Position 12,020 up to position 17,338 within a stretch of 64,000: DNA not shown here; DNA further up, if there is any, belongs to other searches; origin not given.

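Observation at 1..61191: A tail module of more than 61 kb on one strand: an oversized contractile machine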

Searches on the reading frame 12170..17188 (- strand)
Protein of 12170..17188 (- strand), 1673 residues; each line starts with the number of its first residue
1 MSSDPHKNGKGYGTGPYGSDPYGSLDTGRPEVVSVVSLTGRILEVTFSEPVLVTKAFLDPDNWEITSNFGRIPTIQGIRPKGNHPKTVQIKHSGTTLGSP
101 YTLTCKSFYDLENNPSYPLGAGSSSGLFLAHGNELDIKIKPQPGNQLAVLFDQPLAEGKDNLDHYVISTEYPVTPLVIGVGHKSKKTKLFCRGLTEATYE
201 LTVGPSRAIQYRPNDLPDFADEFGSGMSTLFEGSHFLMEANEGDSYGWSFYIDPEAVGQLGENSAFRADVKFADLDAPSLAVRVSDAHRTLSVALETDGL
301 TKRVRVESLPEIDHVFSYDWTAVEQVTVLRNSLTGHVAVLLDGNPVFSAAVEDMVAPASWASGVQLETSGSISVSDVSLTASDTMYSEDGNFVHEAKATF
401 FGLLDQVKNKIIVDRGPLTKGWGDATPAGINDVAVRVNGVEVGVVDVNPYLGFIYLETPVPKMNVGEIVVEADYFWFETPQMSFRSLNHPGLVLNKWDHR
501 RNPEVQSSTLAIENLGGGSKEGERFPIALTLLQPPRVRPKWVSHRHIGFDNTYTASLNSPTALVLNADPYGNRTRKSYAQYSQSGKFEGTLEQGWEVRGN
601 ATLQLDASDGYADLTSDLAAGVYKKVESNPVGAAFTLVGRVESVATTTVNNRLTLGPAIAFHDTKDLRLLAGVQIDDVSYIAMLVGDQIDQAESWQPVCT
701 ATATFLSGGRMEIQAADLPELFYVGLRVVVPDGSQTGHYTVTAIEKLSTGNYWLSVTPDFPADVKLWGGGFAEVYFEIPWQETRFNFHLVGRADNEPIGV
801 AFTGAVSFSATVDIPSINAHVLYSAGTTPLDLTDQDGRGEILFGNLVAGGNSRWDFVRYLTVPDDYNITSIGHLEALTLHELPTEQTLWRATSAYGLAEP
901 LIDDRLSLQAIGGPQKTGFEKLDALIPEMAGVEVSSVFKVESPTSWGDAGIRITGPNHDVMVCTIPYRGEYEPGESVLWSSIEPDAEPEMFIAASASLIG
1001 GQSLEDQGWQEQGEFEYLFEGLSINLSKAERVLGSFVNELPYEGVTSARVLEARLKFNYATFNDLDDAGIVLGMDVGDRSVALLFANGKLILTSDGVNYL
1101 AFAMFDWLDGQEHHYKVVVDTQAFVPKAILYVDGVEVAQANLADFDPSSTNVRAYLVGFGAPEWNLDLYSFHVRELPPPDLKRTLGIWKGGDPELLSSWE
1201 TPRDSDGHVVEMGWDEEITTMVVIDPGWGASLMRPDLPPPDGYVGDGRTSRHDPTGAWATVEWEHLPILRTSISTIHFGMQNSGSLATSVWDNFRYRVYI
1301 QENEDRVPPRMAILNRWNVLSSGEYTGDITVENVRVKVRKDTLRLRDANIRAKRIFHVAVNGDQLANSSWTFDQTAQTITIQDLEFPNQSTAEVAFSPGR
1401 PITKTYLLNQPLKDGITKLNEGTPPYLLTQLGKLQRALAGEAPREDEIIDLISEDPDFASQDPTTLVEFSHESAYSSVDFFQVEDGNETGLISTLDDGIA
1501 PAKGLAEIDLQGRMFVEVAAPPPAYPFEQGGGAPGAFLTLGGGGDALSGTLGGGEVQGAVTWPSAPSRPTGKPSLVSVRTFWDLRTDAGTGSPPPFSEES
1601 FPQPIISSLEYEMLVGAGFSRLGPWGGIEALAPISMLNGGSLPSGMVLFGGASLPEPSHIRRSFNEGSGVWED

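Call 5: search_protein_families(library=pfam, proteins=[window:12170-17188:-], max_evalue=0.01)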
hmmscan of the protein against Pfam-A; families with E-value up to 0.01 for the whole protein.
window:12170-17188:- (1673 aa): 0 families

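Call 8: search_protein_families(library=phrogs, proteins=[window:12170-17188:-], max_evalue=0.01)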
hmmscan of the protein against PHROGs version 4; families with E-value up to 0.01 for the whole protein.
window:12170-17188:- (1673 aa): 0 families

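Call 114: search_dna_similar(query=window:12170-17188:-, collection=phages, mode=protein, max_rows=12, max_evalue=0.01)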
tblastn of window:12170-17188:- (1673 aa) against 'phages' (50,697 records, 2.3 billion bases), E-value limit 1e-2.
Records with a match: 1; places in all: 1; records where one place covers at least 80% of the query: 0.
Best place of each record, by identity: <60% 1.
By first word of the organism name: uncultured 1.
By host as written in the record: - 1.
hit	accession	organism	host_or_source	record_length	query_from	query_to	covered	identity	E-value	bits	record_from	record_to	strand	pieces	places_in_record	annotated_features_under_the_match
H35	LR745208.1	uncultured phage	metagenomic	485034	413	1517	66%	28.8%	2e-101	369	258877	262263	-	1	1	record has no annotation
